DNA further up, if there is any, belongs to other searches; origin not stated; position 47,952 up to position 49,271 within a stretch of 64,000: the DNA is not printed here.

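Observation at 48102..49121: GDP-mannose 3,5-epimerase homolog with a polybasic C-terminal tail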

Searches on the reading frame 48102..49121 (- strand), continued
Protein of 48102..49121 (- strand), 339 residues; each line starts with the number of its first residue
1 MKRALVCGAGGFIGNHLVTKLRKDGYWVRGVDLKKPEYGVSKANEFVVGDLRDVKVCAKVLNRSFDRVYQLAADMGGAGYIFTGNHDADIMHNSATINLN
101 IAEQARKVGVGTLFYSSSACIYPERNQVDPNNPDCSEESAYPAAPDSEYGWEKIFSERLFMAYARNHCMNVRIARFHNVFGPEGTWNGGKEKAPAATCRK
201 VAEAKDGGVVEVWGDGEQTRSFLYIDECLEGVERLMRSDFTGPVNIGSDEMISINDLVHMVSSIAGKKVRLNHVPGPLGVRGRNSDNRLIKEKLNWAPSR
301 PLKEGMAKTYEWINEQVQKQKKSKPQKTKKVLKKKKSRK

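Call 70: search_protein_families(library=pfam, proteins=[P0018, P0121, P0122, P0125, P0126, P0127, P0132, P0161, P0167], max_evalue=0.00001)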
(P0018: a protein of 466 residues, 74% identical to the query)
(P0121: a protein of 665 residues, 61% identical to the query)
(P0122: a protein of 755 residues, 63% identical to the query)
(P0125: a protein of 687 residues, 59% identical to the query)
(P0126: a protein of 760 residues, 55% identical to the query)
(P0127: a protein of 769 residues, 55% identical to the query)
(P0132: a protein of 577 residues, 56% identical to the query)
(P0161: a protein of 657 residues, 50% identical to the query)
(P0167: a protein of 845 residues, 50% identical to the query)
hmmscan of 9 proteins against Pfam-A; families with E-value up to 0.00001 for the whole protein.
P0018 (466 aa): 5 families
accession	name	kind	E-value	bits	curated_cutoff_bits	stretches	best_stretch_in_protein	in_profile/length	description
PF01370.27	Epimerase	-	4.4e-38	131.5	20.9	1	4-238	1-227/240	NAD dependent epimerase/dehydratase family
PF16363.11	GDP_Man_Dehyd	-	1.1e-19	71.5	27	1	5-306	1-329/332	GDP-mannose 4,6 dehydratase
PF01467.32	CTP_transf_like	-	1.8e-16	61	21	1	328-424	3-93/133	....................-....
PF01073.25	3Beta_HSD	-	4e-07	29.8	22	1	5-182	1-184/280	3-beta hydroxysteroid dehydrogenase/isomerase family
PF05368.20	NmrA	-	7.4e-06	26.2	27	0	2-133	3-122/298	NmrA-like family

P0121 (665 aa): 4 families
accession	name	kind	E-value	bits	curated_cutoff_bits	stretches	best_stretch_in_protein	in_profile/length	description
PF01370.27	Epimerase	-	2.8e-43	148.5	20.9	1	7-254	1-240/240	NAD dependent epimerase/dehydratase family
PF16363.11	GDP_Man_Dehyd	-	1.6e-28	100.6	27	1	8-316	1-331/332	GDP-mannose 4,6 dehydratase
PF05830.17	NodZ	-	1.4e-07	31.1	28.3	1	508-634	168-295/322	Nodulation protein Z (NodZ)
PF01073.25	3Beta_HSD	-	8.3e-07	28.7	22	1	8-166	1-156/280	3-beta hydroxysteroid dehydrogenase/isomerase family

P0122 (755 aa): 4 families
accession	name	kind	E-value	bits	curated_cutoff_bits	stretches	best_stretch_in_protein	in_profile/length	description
PF01370.27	Epimerase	-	1e-43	150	20.9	1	444-684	2-240/240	NAD dependent epimerase/dehydratase family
PF16363.11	GDP_Man_Dehyd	-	7.6e-27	95.1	27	1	444-709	1-273/332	GDP-mannose 4,6 dehydratase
PF01073.25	3Beta_HSD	-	1.3e-12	47.8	22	1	444-626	1-189/280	3-beta hydroxysteroid dehydrogenase/isomerase family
PF13460.12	NAD_binding_10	-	1e-08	35.7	27.2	1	447-571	1-113/184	NAD(P)H-binding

P0125 (687 aa): 6 families
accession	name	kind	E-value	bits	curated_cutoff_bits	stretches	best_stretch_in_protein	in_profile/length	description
PF01370.27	Epimerase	-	5.3e-34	118.1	20.9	1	366-610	2-240/240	NAD dependent epimerase/dehydratase family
PF03721.20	UDPG_MGDP_dh_N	-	3.1e-32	112.1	27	1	3-174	2-185/187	UDP-glucose/GDP-mannose dehydrogenase family, NAD binding domain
PF00984.24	UDPG_MGDP_dh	-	2.3e-24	85.7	25.4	1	194-285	2-93/94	UDP-glucose/GDP-mannose dehydrogenase family, central domain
PF16363.11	GDP_Man_Dehyd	-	1.5e-16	61.3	27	1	367-670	2-328/332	GDP-mannose 4,6 dehydratase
PF01073.25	3Beta_HSD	-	1.2e-08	34.7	22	1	366-520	1-156/280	3-beta hydroxysteroid dehydrogenase/isomerase family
PF07993.18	NAD_binding_4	-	3.4e-06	26.9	20.1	0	457-546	114-213/258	Male sterility protein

P0126 (760 aa): 3 families
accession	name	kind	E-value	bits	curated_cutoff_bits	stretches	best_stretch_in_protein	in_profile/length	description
PF01370.27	Epimerase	-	1.4e-42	146.3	20.9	1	444-677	1-227/240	NAD dependent epimerase/dehydratase family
PF16363.11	GDP_Man_Dehyd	-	2.2e-26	93.6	27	1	445-746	1-330/332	GDP-mannose 4,6 dehydratase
PF01073.25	3Beta_HSD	-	1.8e-08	34.2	22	1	445-622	1-184/280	3-beta hydroxysteroid dehydrogenase/isomerase family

P0127 (769 aa): 5 families
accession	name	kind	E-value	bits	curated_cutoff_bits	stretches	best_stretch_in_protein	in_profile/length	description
PF01370.27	Epimerase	-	1.1e-45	156.4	20.9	1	6-248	2-240/240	NAD dependent epimerase/dehydratase family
PF16363.11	GDP_Man_Dehyd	-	3.9e-32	112.5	27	1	6-310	1-332/332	GDP-mannose 4,6 dehydratase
PF01073.25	3Beta_HSD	-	4.4e-10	39.5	22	1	6-172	1-169/280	3-beta hydroxysteroid dehydrogenase/isomerase family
PF13460.12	NAD_binding_10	-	7.4e-08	32.9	27.2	1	9-130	1-108/184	NAD(P)H-binding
PF02719.21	Polysacc_synt_2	-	2.8e-06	27.2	20.2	0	6-120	2-128/293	Polysaccharide biosynthesis protein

P0132 (577 aa): 3 families
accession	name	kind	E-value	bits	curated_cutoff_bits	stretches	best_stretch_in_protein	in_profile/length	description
PF01370.27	Epimerase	-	5.6e-41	141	20.9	1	4-246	2-240/240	NAD dependent epimerase/dehydratase family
PF16363.11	GDP_Man_Dehyd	-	3.5e-27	96.2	27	1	5-269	2-271/332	GDP-mannose 4,6 dehydratase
PF01073.25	3Beta_HSD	-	1.1e-07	31.7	22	1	5-222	2-216/280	3-beta hydroxysteroid dehydrogenase/isomerase family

P0161 (657 aa): 3 families
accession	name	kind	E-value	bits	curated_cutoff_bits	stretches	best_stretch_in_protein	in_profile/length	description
PF01370.27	Epimerase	-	1.2e-37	130.1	20.9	1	3-248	1-240/240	NAD dependent epimerase/dehydratase family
PF16363.11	GDP_Man_Dehyd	-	2.5e-24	86.8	27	1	4-307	1-329/332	GDP-mannose 4,6 dehydratase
PF01073.25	3Beta_HSD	-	3.7e-07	29.9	22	1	4-223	1-218/280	3-beta hydroxysteroid dehydrogenase/isomerase family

P0167 (845 aa): 11 families
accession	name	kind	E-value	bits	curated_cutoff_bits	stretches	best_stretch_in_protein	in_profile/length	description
PF01370.27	Epimerase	-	3.6e-47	161.3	20.9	1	489-735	1-240/240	NAD dependent epimerase/dehydratase family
PF03721.20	UDPG_MGDP_dh_N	-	3.6e-47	160.8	27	1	7-196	2-186/187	UDP-glucose/GDP-mannose dehydrogenase family, NAD binding domain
PF16363.11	GDP_Man_Dehyd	-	2.1e-29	103.5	27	1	490-796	1-331/332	GDP-mannose 4,6 dehydratase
PF00984.24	UDPG_MGDP_dh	-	6.3e-22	77.9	25.4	1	216-308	2-93/94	UDP-glucose/GDP-mannose dehydrogenase family, central domain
PF01073.25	3Beta_HSD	-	3.8e-14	52.8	22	1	490-669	1-186/280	3-beta hydroxysteroid dehydrogenase/isomerase family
PF03720.21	UDPG_MGDP_dh_C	-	5.4e-11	43.2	30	1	337-437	1-102/103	UDP-glucose/GDP-mannose dehydrogenase family, UDP binding domain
PF03446.21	NAD_binding_2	-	4.5e-10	40.2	21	1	7-106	1-82/161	NAD binding domain of 6-phosphogluconate dehydrogenase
PF02737.24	3HCDH_N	-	2.1e-08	34.8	22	1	8-99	2-98/180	3-hydroxyacyl-CoA dehydrogenase, NAD binding domain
PF13460.12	NAD_binding_10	-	4.6e-07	30.3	27.2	1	493-611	1-110/184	NAD(P)H-binding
PF02719.21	Polysacc_synt_2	-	2.8e-06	27.2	20.2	0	489-669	1-176/293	Polysaccharide biosynthesis protein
PF01210.29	NAD_Gly3P_dh_N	-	4.7e-06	27.1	23.1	0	8-89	2-79/158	NAD-dependent glycerol-3-phosphate dehydrogenase N-terminus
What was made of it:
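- A natural fusion of GME to a NodZ-like fucosyltransferase domain exists (P0121, call 70). Family members occur fused to UDP-Glc/GDP-Man dehydrogenase domains (P0125, P0167) and to a cytidylyltransferase-like domain (P0018), which hints at substrate diversity within the family (call 70).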
